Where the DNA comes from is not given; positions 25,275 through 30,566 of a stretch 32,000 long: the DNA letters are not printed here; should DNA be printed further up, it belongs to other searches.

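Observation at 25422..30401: ~1660-aa chimera joining a divergent PL11-like lyase propeller to a clan GH-A hydrolase core, two LamG domains, a cadherin-like domain and a dockerin-like repeat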

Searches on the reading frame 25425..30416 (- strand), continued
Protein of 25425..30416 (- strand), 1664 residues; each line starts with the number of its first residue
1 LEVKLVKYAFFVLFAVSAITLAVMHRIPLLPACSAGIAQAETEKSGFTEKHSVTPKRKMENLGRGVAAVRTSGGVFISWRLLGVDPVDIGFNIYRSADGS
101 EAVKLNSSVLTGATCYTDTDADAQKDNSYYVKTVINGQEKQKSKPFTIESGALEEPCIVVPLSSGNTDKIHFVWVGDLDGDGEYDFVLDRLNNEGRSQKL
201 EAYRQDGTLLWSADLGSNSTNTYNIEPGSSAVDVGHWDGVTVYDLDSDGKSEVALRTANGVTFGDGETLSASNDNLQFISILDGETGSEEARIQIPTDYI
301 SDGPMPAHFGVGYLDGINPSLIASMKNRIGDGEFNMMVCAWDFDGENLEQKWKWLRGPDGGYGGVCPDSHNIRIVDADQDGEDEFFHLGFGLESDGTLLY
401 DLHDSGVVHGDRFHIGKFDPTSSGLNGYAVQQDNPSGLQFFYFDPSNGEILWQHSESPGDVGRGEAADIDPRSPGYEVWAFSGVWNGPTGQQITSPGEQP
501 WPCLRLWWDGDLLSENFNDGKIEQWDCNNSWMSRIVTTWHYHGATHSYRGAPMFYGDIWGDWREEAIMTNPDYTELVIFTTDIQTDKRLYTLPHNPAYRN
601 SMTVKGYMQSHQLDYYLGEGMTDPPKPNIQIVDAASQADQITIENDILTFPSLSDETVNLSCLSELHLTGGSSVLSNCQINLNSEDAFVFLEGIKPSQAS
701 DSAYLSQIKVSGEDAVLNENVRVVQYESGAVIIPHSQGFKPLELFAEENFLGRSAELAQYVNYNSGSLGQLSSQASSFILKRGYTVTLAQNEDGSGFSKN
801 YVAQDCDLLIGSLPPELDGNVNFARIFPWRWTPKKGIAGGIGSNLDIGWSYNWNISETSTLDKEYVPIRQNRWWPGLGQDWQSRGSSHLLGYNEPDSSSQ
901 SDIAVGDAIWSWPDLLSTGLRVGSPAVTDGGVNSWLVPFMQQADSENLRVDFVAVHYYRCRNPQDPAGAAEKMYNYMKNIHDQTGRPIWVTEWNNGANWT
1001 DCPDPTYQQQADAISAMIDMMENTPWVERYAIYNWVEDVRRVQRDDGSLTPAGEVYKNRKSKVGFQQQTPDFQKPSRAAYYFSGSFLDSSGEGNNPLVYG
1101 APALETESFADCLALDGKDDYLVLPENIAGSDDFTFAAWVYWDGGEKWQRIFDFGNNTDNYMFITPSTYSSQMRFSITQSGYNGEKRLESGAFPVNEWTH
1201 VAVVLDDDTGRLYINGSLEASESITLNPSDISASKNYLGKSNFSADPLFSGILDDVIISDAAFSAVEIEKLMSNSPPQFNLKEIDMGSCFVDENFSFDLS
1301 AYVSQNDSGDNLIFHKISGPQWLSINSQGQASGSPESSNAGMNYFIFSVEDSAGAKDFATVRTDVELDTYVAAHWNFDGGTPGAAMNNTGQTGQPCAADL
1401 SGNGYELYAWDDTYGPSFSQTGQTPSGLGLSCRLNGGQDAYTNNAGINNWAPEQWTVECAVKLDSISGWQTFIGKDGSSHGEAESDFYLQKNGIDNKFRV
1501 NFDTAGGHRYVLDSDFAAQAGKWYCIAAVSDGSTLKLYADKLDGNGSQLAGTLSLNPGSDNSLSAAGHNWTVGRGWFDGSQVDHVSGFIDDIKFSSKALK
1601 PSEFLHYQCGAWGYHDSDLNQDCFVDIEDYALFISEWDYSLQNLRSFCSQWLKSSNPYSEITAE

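Call 10: find_homologous_proteins(query=window:25425-30401:-, max_evalue=1e-10)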
Query window:25425-30401:- (1659 aa): 720 proteins with E <= 1e-10 among 8000 candidates; the best 120 are listed.
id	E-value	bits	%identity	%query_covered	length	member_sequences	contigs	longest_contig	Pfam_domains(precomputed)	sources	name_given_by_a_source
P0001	0.0e+0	3915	100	100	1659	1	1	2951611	PF21348.4,PF11790.15,PF13385.14,PF18370.8,PF05345.19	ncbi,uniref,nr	ncbi:Rhamnogalacturonan endolyase YesW precursor [Sedimentisphaera cyanobacteriorum]|uniref:Rhamnoga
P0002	0.0e+0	2825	79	89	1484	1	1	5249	PF21348.4,PF11790.15,PF13385.14,PF18370.8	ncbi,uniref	ncbi:rhamnogalacturonan lyase family protein, partial [Sedimentisphaera salicampi]|uniref:rhamnogala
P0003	0.0e+0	1066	65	34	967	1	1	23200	PF21348.4,PF00404.25,PF13385.14,PF18370.8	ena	-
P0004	3.1e-280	952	67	37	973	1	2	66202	PF21348.4,PF24517.3,PF18370.8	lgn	-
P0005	1.4e-270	919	67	36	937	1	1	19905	PF21348.4,PF18370.8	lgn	-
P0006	5.5e-266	904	66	35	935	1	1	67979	PF21348.4,PF13517.13,PF18370.8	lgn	-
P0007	2.6e-265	902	65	35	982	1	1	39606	PF21348.4,PF13517.13,PF24517.3,PF18370.8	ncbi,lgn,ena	-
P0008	3.0e-265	902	66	35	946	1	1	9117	PF21348.4,PF18370.8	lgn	-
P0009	1.2e-264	900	66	35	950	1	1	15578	PF21348.4,PF24517.3,PF18370.8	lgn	-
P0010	1.9e-263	896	66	35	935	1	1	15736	PF21348.4,PF18370.8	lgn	-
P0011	7.8e-263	894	64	35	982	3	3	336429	PF21348.4,PF24517.3,PF18370.8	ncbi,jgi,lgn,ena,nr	ncbi:MAG TPA: DNRLRE domain-containing protein [Anaerohalosphaeraceae bacterium]|nr:DNRLRE domain-co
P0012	3.1e-261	889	66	35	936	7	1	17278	PF21348.4,PF18370.8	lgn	-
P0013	1.7e-260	886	66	35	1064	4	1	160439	PF18099.8,PF21348.4,PF18370.8,PF03422.22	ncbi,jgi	jgi:hypothetical protein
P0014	8.0e-255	867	64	35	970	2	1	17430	PF21348.4,PF18370.8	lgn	-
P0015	3.0e-254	865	52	36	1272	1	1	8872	PF21348.4,PF13385.14,PF18370.8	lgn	-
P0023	4.9e-222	759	47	41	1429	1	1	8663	PF21348.4,PF22352.3,PF13385.14,PF17802.8,PF18370.8,PF02210.32,PF17210.10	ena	-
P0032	1.9e-211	723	55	35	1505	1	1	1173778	PF12951.14,PF21348.4,PF13517.13,PF18962.8,PF18370.8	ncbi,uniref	ncbi:autotransporter-associated beta strand repeat-containing protein [Maribellus mangrovi]|uniref:r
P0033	2.5e-211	723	54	36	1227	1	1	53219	PF21348.4,PF13385.14,PF18370.8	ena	-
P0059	6.0e-194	665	51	38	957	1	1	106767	PF21348.4,PF13517.13,PF18370.8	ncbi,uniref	ncbi:hypothetical protein [Promicromonospora sp. NPDC057488]|uniref:rhamnogalacturonan lyase family 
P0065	1.7e-190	654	48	37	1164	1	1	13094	PF21348.4,PF13385.14,PF18370.8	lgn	-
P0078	5.8e-185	636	49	37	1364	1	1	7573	PF21348.4,PF22352.3,PF13385.14,PF18370.8,PF00041.28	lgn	-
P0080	1.5e-184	634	45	41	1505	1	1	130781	PF21348.4,PF22352.3,PF16990.12,PF13385.14,PF18370.8,PF02210.32,PF19077.7,PF18911.7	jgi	jgi:hypothetical protein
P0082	6.1e-183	629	50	37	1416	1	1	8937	PF01839.30,PF21348.4,PF22352.3,PF00801.27,PF13385.14,PF18370.8,PF02210.32,PF00041.28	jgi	jgi:hypothetical protein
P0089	1.2e-176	608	48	36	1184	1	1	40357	PF21348.4,PF18370.8,PF13472.13,PF21254.4,PF00657.29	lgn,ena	-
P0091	1.1e-175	605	49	35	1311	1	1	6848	PF21348.4,PF22352.3,PF13385.14,PF18370.8,PF02210.32,PF18911.7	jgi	jgi:rhamnogalacturonan endolyase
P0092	1.7e-175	604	43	40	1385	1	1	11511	PF01839.30,PF21348.4,PF22352.3,PF00404.25,PF13517.13,PF13385.14,PF18370.8,PF00041.28,PF18911.7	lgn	-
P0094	4.5e-175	603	44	41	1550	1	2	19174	PF21348.4,PF22352.3,PF13385.14,PF18370.8,PF00041.28,PF18911.7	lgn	-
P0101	6.5e-173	596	50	36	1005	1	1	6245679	PF21348.4,PF13517.13,PF18962.8,PF18370.8,PF13860.13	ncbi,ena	-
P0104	1.0e-171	592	48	35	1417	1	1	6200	PF18099.8,PF21348.4,PF22352.3,PF16990.12,PF13385.14,PF18370.8,PF02210.32,PF03422.22,PF18911.7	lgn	-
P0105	2.0e-171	591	48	37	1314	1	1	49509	PF01839.30,PF21348.4,PF22352.3,PF13385.14,PF18370.8,PF02210.32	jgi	jgi:hypothetical protein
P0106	2.3e-171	591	43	41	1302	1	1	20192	PF21348.4,PF22352.3,PF13385.14,PF18370.8,PF02210.32,PF18911.7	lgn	-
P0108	1.4e-170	588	47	36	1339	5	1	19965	PF21348.4,PF00404.25,PF13517.13,PF18370.8,PF04616.21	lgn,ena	-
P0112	4.4e-169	583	47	36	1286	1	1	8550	PF21348.4,PF13385.14,PF18370.8,PF05345.19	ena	-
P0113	4.4e-169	583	49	35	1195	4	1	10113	PF21348.4,PF00404.25,PF18370.8,PF13472.13,PF21254.4,PF00657.29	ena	-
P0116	5.0e-168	580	43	43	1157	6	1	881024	PF21348.4,PF18370.8,PF00041.28,PF21254.4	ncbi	-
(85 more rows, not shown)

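Call 18: find_encoding_contigs(protein=P0001, flank=10000, max_places=3)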
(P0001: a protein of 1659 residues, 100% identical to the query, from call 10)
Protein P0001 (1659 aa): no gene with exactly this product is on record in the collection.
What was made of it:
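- Tried and rejected: find_encoding_contigs had no record for the window protein itself (call 18).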

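Call 21: find_encoding_contigs(protein=P0003, flank=10000, max_places=2)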
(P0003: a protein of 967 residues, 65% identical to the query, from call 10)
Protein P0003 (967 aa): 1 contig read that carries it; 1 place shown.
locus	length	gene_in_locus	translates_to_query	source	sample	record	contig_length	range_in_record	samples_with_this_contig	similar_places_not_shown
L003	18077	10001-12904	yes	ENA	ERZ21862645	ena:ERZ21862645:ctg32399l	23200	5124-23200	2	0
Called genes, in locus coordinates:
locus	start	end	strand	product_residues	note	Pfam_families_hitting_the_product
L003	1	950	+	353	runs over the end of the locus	PF01116:F_bP_aldolase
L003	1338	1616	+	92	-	PF06961:DUF1294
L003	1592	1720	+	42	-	-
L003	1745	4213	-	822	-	PF00388:PI-PLC-X, PF13385:Laminin_G_3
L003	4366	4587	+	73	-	-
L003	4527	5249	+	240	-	-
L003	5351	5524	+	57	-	-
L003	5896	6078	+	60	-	-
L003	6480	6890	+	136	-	-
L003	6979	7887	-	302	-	PF03935:SKN1_KRE6_Sbg1, PF00722:Glyco_hydro_16, PF26113:GH16_XgeA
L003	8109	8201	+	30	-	-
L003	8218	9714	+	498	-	PF02646:RmuC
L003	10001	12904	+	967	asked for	PF18370:RGI_lyase, PF21348:RGL11_C, PF13385:Laminin_G_3, PF00404:Dockerin_1 (weak)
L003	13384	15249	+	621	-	PF03793:PASTA (faint), PF07581:Glug (faint)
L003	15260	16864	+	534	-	PF13385:Laminin_G_3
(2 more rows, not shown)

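Call 31: find_encoding_contigs(protein=P0002, flank=10000, max_places=2)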
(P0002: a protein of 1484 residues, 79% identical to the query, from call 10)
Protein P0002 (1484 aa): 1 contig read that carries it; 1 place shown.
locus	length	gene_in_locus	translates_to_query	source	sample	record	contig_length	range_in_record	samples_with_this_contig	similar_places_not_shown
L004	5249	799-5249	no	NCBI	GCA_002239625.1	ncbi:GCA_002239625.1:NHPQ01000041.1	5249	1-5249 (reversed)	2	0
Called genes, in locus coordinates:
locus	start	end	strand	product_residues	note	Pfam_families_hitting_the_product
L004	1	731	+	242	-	PF13385:Laminin_G_3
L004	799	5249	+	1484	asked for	PF18370:RGI_lyase, PF21348:RGL11_C, PF11790:Glyco_hydro_cc, PF13385:Laminin_G_3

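Call 35: search_protein_families(library=pfam, proteins=[P0059, P0089, P0108, P0113, P0116], max_evalue=0.0001)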
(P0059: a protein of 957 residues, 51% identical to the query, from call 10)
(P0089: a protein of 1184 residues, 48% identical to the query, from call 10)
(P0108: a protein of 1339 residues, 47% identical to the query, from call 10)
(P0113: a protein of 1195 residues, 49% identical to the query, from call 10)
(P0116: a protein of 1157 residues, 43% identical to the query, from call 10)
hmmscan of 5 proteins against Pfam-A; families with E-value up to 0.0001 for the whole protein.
P0059 (957 aa): 2 families
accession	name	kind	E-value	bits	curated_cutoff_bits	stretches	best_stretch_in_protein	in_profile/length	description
PF21348.3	RGL11_C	-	6.2e-75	253.3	27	1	165-613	29-489/490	Rhamnogalacturonan lyase family 11, C-terminal domain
PF18370.7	RGI_lyase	-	4.1e-19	69.2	27.8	1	49-137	2-82/86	Rhamnogalacturonan I lyases beta-sheet domain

P0089 (1184 aa): 5 families
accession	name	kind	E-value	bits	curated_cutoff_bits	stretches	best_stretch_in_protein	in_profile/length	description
PF21348.3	RGL11_C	-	3.5e-67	227.7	27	1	723-1177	29-490/490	Rhamnogalacturonan lyase family 11, C-terminal domain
PF21254.3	AGA-YXIM_GBD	-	7.3e-46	156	27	1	32-162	1-137/138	Beta-agarase/YXIM esterase-like, galactose-binding domain-like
PF18370.7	RGI_lyase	-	2e-24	86.2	27.8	1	609-695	1-81/86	Rhamnogalacturonan I lyases beta-sheet domain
PF13472.12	Lipase_GDSL_2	-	2.4e-12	48.1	32.9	1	179-353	3-177/178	GDSL-like Lipase/Acylhydrolase family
PF00657.28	Lipase_GDSL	-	2.2e-10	41.4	23.6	1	178-358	4-207/208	GDSL-like Lipase/Acylhydrolase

P0108 (1339 aa): 5 families
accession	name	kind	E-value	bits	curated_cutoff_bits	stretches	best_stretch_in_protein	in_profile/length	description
PF21348.3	RGL11_C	-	1.6e-66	225.5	27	2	1012-1333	181-490/490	Rhamnogalacturonan lyase family 11, C-terminal domain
PF18370.7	RGI_lyase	-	7.7e-22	77.9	27.8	1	765-849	1-79/86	Rhamnogalacturonan I lyases beta-sheet domain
PF04616.20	Glyco_hydro_43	-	2.3e-14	53.9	32.2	1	87-272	29-226/288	Glycosyl hydrolases family 43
PF00404.24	Dockerin_1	-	2.9e-10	40.6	22.9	1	669-722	2-56/57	Dockerin type I domain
PF13517.12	FG-GAP_3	-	3.5e-06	28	26.9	0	864-892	33-61/61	FG-GAP-like repeat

P0113 (1195 aa): 7 families
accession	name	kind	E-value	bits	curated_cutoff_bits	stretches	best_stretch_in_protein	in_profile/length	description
PF21348.3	RGL11_C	-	7.6e-71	239.8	27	1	733-1188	29-490/490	Rhamnogalacturonan lyase family 11, C-terminal domain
PF21254.3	AGA-YXIM_GBD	-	3.1e-45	153.9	27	1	36-165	2-137/138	Beta-agarase/YXIM esterase-like, galactose-binding domain-like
PF18370.7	RGI_lyase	-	4.3e-23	81.9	27.8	1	619-704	1-80/86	Rhamnogalacturonan I lyases beta-sheet domain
PF00657.28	Lipase_GDSL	-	2.6e-12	47.8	23.6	1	182-361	5-207/208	GDSL-like Lipase/Acylhydrolase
PF13472.12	Lipase_GDSL_2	-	4.3e-12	47.3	32.9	1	182-356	3-177/178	GDSL-like Lipase/Acylhydrolase family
PF00404.24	Dockerin_1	-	1.9e-06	28.4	22.9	1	542-594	2-56/57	Dockerin type I domain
PF13517.12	FG-GAP_3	-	7e-05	23.8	26.9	0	902-947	15-60/61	FG-GAP-like repeat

P0116 (1157 aa): 5 families
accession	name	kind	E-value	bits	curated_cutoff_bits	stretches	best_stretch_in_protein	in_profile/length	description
PF21348.3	RGL11_C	-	3.8e-67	227.6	27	1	485-961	29-490/490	Rhamnogalacturonan lyase family 11, C-terminal domain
PF18370.7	RGI_lyase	-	3.5e-18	66.2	27.8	1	368-457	2-83/86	Rhamnogalacturonan I lyases beta-sheet domain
PF21254.3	AGA-YXIM_GBD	-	2e-07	31.4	27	1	42-162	3-119/138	Beta-agarase/YXIM esterase-like, galactose-binding domain-like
PF00041.27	fn3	-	1e-06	29.3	25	0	182-265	2-83/84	Fibronectin type III domain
PF17957.7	Big_7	-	4.4e-05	24.5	24.1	0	977-1047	1-69/70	Bacterial Ig domain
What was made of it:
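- Some are fused to an SGNH esterase or to GH43 (call 35).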
